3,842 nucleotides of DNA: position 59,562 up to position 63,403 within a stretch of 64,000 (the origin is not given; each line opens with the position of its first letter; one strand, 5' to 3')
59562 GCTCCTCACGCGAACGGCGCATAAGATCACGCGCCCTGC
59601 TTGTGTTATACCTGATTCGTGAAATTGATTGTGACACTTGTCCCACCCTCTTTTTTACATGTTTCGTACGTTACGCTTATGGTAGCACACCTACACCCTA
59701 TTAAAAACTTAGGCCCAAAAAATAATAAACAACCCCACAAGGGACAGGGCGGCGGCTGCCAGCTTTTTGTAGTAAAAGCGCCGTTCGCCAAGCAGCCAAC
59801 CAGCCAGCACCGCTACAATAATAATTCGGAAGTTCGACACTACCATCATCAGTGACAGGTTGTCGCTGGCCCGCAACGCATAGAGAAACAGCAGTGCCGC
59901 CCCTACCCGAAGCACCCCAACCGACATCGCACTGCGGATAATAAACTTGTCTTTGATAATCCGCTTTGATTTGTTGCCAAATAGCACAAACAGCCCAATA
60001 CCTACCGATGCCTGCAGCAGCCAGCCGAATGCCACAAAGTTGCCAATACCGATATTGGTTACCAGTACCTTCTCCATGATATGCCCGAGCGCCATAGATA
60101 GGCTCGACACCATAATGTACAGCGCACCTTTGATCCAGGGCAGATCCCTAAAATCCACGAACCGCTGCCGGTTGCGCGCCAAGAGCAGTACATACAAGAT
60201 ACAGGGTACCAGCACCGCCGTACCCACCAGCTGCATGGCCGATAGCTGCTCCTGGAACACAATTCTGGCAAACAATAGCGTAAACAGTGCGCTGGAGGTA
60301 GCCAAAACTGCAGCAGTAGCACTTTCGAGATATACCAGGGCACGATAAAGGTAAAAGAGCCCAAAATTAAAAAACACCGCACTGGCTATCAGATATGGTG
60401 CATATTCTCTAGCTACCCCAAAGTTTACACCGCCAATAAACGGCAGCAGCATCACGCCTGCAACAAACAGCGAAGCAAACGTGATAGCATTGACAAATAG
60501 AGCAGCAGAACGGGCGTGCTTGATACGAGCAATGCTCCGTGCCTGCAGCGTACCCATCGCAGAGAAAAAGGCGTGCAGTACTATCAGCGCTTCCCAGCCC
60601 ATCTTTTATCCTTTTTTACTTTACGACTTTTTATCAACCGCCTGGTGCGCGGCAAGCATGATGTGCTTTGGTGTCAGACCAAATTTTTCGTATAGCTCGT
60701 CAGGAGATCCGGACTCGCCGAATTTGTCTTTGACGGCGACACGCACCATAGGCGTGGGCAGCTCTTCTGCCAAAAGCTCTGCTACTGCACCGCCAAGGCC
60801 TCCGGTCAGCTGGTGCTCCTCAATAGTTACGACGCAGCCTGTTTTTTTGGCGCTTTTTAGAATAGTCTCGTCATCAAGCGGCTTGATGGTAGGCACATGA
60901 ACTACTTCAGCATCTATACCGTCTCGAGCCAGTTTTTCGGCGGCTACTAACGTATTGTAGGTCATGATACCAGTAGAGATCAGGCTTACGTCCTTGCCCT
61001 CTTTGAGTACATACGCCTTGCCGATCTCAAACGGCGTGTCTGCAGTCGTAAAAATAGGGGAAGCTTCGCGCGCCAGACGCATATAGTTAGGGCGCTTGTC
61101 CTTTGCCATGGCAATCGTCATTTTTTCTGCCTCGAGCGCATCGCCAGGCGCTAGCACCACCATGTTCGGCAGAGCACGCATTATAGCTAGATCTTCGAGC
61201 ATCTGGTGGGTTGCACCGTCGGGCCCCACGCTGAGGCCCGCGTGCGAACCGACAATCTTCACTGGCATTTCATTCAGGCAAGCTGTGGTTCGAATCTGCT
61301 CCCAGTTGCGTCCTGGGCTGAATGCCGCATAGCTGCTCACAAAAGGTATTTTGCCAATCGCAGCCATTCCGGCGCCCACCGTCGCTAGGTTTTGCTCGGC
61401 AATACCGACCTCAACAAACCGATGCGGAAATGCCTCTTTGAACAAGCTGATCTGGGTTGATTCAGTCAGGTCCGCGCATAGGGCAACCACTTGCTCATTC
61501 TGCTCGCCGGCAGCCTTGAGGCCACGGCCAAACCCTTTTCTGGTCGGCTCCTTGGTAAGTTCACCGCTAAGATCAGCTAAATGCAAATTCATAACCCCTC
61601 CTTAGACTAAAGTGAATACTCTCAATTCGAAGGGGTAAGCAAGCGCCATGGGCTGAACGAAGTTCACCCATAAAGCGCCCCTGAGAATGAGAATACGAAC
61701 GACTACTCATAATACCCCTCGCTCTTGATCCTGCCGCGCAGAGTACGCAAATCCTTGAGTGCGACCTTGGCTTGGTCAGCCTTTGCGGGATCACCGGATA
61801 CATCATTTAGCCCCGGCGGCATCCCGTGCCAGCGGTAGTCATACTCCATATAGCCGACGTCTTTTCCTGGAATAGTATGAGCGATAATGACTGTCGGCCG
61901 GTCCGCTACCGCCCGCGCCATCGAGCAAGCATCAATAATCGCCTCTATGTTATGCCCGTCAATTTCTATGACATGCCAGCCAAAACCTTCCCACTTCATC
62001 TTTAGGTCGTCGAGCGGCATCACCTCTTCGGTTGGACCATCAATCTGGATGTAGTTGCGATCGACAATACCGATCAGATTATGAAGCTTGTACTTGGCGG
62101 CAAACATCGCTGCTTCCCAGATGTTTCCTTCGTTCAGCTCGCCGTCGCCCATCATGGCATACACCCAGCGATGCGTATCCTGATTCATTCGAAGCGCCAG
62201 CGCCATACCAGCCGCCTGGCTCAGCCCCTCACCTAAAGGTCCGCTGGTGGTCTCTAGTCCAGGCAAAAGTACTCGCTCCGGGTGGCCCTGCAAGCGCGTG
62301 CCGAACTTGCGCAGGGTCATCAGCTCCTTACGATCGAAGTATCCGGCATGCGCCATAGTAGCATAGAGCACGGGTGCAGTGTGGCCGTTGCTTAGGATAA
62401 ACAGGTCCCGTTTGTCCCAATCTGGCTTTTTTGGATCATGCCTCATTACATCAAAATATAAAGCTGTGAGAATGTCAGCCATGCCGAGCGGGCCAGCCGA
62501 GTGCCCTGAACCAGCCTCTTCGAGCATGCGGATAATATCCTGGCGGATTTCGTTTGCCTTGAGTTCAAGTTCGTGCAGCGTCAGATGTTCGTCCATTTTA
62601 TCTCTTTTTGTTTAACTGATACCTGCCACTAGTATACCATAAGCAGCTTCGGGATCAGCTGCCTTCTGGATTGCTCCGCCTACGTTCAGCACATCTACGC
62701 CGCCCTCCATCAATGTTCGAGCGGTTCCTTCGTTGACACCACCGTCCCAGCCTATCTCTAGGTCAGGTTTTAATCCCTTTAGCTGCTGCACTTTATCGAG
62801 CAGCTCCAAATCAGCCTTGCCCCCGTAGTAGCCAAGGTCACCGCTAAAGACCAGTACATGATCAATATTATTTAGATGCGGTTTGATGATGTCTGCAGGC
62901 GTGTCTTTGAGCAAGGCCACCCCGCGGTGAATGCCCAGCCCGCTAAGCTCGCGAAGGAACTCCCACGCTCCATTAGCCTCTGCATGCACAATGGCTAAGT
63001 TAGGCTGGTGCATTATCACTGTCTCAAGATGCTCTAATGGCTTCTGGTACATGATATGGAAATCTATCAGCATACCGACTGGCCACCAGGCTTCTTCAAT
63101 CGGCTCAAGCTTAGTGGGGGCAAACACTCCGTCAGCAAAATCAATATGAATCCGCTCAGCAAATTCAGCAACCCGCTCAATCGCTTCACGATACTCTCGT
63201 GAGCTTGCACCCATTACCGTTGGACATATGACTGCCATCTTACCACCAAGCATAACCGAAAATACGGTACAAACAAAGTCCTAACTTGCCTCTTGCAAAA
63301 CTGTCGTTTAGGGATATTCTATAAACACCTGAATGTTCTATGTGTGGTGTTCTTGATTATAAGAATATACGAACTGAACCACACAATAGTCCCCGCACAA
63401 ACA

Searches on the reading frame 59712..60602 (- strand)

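Call 53: search_protein_families(library=pfam, proteins=[window:59712-60602:-], max_evalue=0.01)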
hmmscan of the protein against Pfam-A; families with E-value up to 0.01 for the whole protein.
window:59712-60602:- (297 aa): 2 families
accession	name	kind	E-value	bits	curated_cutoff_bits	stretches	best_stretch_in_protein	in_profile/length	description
PF00892.27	EamA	-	1.1e-13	52.1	28.2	2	3-138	3-133/135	EamA-like transporter family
PF10639.15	TMEM234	-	0.0052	17.3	30.1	1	231-294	50-112/113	Putative transmembrane family 234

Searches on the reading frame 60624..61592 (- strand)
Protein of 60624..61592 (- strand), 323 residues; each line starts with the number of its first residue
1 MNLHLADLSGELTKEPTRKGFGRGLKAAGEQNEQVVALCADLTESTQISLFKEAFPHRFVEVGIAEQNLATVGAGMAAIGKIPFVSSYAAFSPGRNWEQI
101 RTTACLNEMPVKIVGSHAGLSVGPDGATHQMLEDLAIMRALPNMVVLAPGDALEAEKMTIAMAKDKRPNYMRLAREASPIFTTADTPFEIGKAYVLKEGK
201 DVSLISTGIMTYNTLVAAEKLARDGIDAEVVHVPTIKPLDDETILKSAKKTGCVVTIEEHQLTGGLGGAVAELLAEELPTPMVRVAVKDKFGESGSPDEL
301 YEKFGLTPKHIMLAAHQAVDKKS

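Call 53: search_protein_families(library=pfam, proteins=[window:60624-61592:-], max_evalue=0.01)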
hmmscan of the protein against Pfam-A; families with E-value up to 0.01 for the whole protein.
window:60624-61592:- (323 aa): 3 families
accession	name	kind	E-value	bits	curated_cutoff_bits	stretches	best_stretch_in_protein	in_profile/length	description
PF02779.29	Transket_pyr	-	4.6e-39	134.3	27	1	17-177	5-171/174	Transketolase, pyrimidine binding domain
PF02780.25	Transketolase_C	-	3.6e-38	130.7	25.9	1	191-311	1-124/124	Transketolase, C-terminal domain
PF22613.1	Transketolase_C_1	-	4.6e-08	33.7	27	1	193-307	2-113/113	Transketolase-like TK C-terminal domain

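Call 57: find_homologous_proteins(query=window:60624-61592:-, max_evalue=1e-60)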
Query window:60624-61592:- (323 aa): 8000 proteins with E <= 1e-60 among 8000 candidates; the best 120 are listed.
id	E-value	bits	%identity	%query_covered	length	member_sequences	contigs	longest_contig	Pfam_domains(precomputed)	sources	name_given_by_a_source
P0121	3.8e-208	708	100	100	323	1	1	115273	PF22613.2,PF02780.26,PF02779.30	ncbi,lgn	-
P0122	2.4e-207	705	99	100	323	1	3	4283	PF22613.2,PF02780.26,PF02779.30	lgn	-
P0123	8.4e-207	704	99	100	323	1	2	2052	PF22613.2,PF02780.26,PF02779.30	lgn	-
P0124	2.9e-206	702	99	100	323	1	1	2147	PF22613.2,PF02780.26,PF02779.30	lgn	-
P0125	5.2e-195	665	92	100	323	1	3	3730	PF22613.2,PF02780.26,PF02779.30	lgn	-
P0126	7.2e-192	654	93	99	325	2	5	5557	PF22613.2,PF02780.26,PF02779.30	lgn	-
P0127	2.8e-190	649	90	100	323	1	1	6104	PF22613.2,PF02780.26,PF02779.30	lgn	-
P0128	1.4e-189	647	89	100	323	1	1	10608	PF22613.2,PF02780.26,PF02779.30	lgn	-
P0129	1.3e-182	624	86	100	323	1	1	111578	PF22613.2,PF02780.26,PF02779.30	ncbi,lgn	-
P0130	2.7e-178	610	84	100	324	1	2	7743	PF22613.2,PF02780.26,PF02779.30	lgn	-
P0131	6.2e-178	609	85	100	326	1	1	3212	PF22613.2,PF02780.26,PF02779.30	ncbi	-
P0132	8.4e-178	608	83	99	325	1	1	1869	PF22613.2,PF02780.26,PF02779.30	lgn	-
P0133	3.2e-177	606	85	99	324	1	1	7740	PF22613.2,PF02780.26,PF02779.30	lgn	-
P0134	1.1e-176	605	82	100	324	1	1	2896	PF22613.2,PF02780.26,PF02779.30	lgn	-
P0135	8.8e-176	602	82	99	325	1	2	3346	PF22613.2,PF02780.26,PF02779.30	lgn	-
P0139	8.8e-174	595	83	100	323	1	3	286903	PF22613.2,PF02780.26,PF02779.30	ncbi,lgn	-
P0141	6.5e-173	592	82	100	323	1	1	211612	PF22613.2,PF02780.26,PF02779.30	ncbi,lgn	-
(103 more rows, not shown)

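Call 58: find_encoding_contigs(protein=P0129, flank=10000, max_places=2)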
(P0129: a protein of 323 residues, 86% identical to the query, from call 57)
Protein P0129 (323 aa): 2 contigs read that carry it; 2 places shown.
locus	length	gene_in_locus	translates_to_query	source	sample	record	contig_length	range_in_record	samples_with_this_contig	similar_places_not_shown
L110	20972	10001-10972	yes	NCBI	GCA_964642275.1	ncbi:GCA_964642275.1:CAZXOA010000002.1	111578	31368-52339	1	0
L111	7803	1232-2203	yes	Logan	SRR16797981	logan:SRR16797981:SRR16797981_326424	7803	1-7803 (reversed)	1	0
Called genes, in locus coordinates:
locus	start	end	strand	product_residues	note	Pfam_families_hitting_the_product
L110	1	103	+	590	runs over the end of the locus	PF00664:ABC_membrane, PF02463:SMC_N, PF00005:ABC_tran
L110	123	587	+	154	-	PF00293:NUDIX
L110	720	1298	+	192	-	PF00254:FKBP_C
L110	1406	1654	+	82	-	PF00462:Glutaredoxin, PF13417:GST_N_3 (faint)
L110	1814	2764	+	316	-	PF01266:DAO (faint), PF03486:HI0933_like (faint), PF07992:Pyr_redox_2, PF13450:NAD_binding_8 (faint), PF13738:Pyr_redox_3, PF00070:Pyr_redox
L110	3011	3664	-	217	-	PF03009:GDPD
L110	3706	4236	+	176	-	PF00719:Pyrophosphatase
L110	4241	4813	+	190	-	-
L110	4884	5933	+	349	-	PF00044:Gp_dh_N, PF02800:Gp_dh_C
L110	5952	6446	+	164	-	PF02502:LacAB_rpiB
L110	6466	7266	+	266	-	-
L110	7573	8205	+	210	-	PF00834:Ribul_P_3_epim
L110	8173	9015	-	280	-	-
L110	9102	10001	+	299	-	PF13292:DXP_synthase_N, PF00456:Transketolase_N, PF00676:E1_dh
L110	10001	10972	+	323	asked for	PF02779:Transket_pyr, PF02780:Transketolase_C, PF22613:Transketolase_C_1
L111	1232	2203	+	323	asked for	PF02779:Transket_pyr, PF02780:Transketolase_C, PF22613:Transketolase_C_1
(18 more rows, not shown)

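Call 59: find_encoding_contigs(protein=P0128, flank=10000, max_places=2)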
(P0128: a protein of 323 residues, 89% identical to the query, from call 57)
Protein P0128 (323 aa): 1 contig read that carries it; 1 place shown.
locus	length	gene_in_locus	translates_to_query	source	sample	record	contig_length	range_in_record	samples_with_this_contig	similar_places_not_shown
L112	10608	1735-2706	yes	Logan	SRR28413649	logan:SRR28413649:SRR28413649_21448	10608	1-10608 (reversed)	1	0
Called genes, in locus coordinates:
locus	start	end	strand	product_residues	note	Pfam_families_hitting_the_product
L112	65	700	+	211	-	PF00834:Ribul_P_3_epim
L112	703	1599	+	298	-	PF13292:DXP_synthase_N, PF00456:Transketolase_N, PF00676:E1_dh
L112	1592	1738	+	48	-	-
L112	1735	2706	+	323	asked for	PF02779:Transket_pyr, PF02780:Transketolase_C, PF22613:Transketolase_C_1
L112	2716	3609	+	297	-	PF00892:EamA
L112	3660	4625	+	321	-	PF01116:F_bP_aldolase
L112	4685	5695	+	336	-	PF00294:PfkB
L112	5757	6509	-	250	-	PF18306:LDcluster4, PF03641:Lysine_decarbox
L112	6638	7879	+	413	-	-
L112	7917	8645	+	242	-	-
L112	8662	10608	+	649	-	?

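Call 60: find_encoding_contigs(protein=P0139, flank=10000, max_places=2)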
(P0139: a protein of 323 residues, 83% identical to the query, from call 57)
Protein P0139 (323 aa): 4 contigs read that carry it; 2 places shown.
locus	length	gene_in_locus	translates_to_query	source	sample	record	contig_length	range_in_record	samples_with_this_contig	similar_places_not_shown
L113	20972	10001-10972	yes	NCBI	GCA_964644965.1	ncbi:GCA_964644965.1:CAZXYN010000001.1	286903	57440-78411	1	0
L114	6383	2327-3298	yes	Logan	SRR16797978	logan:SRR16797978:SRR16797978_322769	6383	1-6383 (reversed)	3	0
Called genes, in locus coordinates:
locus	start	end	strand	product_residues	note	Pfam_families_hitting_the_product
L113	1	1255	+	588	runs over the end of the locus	-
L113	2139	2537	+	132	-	PF00293:NUDIX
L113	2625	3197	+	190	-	PF00254:FKBP_C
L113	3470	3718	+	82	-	PF00462:Glutaredoxin, PF13417:GST_N_3 (weak)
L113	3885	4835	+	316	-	PF03486:HI0933_like (faint), PF07992:Pyr_redox_2, PF13450:NAD_binding_8 (faint), PF01266:DAO (weak), PF13738:Pyr_redox_3, PF00070:Pyr_redox (weak)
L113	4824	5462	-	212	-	PF03009:GDPD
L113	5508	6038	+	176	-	PF00719:Pyrophosphatase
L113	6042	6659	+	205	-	-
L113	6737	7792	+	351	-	PF00044:Gp_dh_N, PF02800:Gp_dh_C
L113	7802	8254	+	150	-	PF02502:LacAB_rpiB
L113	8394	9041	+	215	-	PF00834:Ribul_P_3_epim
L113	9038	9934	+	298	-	PF00456:Transketolase_N, PF13292:DXP_synthase_N, PF00676:E1_dh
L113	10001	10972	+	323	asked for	PF02779:Transket_pyr, PF02780:Transketolase_C, PF22613:Transketolase_C_1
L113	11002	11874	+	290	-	PF00892:EamA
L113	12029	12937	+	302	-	PF01116:F_bP_aldolase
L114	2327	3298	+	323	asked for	PF02779:Transket_pyr, PF02780:Transketolase_C, PF22613:Transketolase_C_1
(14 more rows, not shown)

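Call 65: find_encoding_contigs(protein=P0126, flank=10000, max_places=5)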
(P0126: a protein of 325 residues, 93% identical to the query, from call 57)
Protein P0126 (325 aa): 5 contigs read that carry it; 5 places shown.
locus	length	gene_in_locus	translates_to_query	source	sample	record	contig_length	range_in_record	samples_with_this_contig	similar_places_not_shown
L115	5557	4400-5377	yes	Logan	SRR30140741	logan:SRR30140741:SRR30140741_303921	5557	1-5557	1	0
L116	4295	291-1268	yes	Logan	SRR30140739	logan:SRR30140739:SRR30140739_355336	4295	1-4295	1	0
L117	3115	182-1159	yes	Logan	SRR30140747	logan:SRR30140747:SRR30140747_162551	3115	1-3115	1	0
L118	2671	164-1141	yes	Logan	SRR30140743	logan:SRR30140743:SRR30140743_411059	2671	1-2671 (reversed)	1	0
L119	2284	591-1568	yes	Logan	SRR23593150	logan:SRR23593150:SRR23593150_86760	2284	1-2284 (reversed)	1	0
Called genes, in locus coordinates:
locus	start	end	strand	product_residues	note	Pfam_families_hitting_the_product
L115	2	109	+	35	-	?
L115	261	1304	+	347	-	PF00044:Gp_dh_N, PF02800:Gp_dh_C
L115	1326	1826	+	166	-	PF02502:LacAB_rpiB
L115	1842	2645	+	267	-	-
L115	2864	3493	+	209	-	PF00834:Ribul_P_3_epim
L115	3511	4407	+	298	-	PF13292:DXP_synthase_N, PF00456:Transketolase_N, PF00676:E1_dh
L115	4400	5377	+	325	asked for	PF02779:Transket_pyr, PF02780:Transketolase_C, PF22613:Transketolase_C_1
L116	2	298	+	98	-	?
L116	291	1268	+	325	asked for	PF02779:Transket_pyr, PF02780:Transketolase_C, PF22613:Transketolase_C_1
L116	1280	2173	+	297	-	PF00892:EamA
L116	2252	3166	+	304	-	PF01116:F_bP_aldolase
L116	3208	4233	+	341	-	PF00294:PfkB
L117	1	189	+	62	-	?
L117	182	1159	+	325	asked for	PF02779:Transket_pyr, PF02780:Transketolase_C, PF22613:Transketolase_C_1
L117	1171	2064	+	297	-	PF00892:EamA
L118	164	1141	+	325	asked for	PF02779:Transket_pyr, PF02780:Transketolase_C, PF22613:Transketolase_C_1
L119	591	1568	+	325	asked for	PF02779:Transket_pyr, PF02780:Transketolase_C, PF22613:Transketolase_C_1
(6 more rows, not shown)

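Call 66: find_encoding_contigs(protein=P0127, flank=10000, max_places=3)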
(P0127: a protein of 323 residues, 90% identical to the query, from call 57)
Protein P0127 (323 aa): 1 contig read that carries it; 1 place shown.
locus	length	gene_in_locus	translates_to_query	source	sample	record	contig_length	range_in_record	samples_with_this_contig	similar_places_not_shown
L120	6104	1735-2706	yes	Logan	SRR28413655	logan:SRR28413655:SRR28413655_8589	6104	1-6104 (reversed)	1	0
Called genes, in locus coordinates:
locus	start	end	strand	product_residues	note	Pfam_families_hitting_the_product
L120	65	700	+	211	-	PF00834:Ribul_P_3_epim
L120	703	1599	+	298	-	PF13292:DXP_synthase_N, PF00456:Transketolase_N, PF00676:E1_dh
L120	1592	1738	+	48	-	-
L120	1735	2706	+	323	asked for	PF02779:Transket_pyr, PF02780:Transketolase_C, PF22613:Transketolase_C_1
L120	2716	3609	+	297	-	PF00892:EamA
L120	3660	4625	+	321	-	PF01116:F_bP_aldolase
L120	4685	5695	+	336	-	PF00294:PfkB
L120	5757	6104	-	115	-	?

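Call 67: find_encoding_contigs(protein=P0141, flank=10000, max_places=2)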
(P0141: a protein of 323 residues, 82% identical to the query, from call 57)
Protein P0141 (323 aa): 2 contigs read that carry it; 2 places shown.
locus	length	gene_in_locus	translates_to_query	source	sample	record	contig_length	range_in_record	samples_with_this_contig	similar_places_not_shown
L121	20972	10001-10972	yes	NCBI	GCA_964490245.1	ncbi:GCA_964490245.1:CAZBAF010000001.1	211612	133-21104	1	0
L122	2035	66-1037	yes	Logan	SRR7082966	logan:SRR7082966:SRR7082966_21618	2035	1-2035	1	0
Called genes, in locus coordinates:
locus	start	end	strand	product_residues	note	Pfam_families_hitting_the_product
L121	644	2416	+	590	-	PF00664:ABC_membrane, PF00005:ABC_tran, PF02463:SMC_N (weak)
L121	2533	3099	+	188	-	PF00254:FKBP_C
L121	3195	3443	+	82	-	PF00462:Glutaredoxin, PF13417:GST_N_3 (weak)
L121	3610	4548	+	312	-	PF00890:FAD_binding_2 (faint), PF01266:DAO (faint), PF07992:Pyr_redox_2, PF13450:NAD_binding_8 (faint), PF13738:Pyr_redox_3, PF00070:Pyr_redox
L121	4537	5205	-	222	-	PF03009:GDPD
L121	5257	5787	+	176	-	PF00719:Pyrophosphatase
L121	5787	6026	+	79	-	-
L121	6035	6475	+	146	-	PF00293:NUDIX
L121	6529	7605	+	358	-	PF00044:Gp_dh_N, PF02800:Gp_dh_C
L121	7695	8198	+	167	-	PF02502:LacAB_rpiB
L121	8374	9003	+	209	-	PF00834:Ribul_P_3_epim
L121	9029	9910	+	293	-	PF00456:Transketolase_N, PF13292:DXP_synthase_N, PF00676:E1_dh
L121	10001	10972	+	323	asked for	PF02779:Transket_pyr, PF02780:Transketolase_C, PF22613:Transketolase_C_1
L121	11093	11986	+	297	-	PF00892:EamA (weak)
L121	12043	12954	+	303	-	PF01116:F_bP_aldolase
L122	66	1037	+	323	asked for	PF02779:Transket_pyr, PF02780:Transketolase_C, PF22613:Transketolase_C_1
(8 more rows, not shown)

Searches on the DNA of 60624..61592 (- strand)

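Call 70: search_rna_families(sources=[L110, L113, L121, L115, L112], threshold=gathering)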
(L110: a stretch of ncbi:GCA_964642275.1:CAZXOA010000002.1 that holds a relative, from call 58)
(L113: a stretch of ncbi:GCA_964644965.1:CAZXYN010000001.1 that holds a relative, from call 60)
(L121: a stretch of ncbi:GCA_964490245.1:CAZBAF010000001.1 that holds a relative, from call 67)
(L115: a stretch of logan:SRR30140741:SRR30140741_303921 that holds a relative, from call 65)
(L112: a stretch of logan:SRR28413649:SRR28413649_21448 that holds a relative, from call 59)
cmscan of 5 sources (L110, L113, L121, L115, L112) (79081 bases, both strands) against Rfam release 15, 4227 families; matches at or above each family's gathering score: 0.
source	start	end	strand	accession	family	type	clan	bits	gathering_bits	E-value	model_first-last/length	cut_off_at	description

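Call 93: search_rna_families(source=L113, start=13980, end=14400, threshold=evalue, max_evalue=5)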
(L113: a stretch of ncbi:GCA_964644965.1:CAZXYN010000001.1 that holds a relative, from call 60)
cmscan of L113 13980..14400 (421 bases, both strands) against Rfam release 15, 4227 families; matches with E-value up to 5: 4.
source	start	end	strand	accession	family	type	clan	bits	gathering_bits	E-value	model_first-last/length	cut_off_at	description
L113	14294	14349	+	RF03318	mir-2208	Gene; miRNA;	-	15.8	70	2.1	1-61/61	no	mir-2208 microRNA precursor family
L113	14162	14218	+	RF02044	CDKN2B-AS_2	Gene; lncRNA;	-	15.3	50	0.82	1-46/46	no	CDKN2B antisense RNA 1 convserved region 2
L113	14166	14244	-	RF02133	HOXB13-AS1_2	Gene; lncRNA;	-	13.8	40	0.9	1-81/81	no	HOXB13 antisense RNA 1 conserved region 2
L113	14245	14283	-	RF01116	Yfr1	Gene; sRNA;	-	13.6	38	4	1-59/59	no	Cyanobacterial functional RNA 1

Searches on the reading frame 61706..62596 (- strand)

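Call 53: search_protein_families(library=pfam, proteins=[window:61706-62596:-], max_evalue=0.01)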
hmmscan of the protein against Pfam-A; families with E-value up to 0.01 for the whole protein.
window:61706-62596:- (297 aa): 4 families
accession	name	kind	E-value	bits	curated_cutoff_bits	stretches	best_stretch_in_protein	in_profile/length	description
PF00456.26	Transketolase_N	-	9.8e-61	206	22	1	14-266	6-268/334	Transketolase, thiamine diphosphate binding domain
PF13292.11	DXP_synthase_N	-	4.9e-12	46.1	21.2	1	4-186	12-176/274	1-deoxy-D-xylulose-5-phosphate synthase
PF00676.26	E1_dh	-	7.8e-12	45.2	22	1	116-233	98-213/300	Dehydrogenase E1 component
PF09364.15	XFP_N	-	0.00011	21.6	23.7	1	111-220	132-240/364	XFP N-terminal domain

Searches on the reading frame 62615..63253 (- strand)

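Call 53: search_protein_families(library=pfam, proteins=[window:62615-63253:-], max_evalue=0.01)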
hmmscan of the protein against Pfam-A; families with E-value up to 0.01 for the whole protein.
window:62615-63253:- (213 aa): 2 families
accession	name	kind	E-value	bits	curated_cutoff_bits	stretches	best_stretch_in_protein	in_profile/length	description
PF00834.25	Ribul_P_3_epim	-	1.4e-21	77.3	21.1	1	9-195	2-197/198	Ribulose-phosphate 3 epimerase family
PF00215.30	OMPdecase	-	0.0025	18.2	27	1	156-205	166-218/221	Orotidine 5'-phosphate decarboxylase / HUMPS family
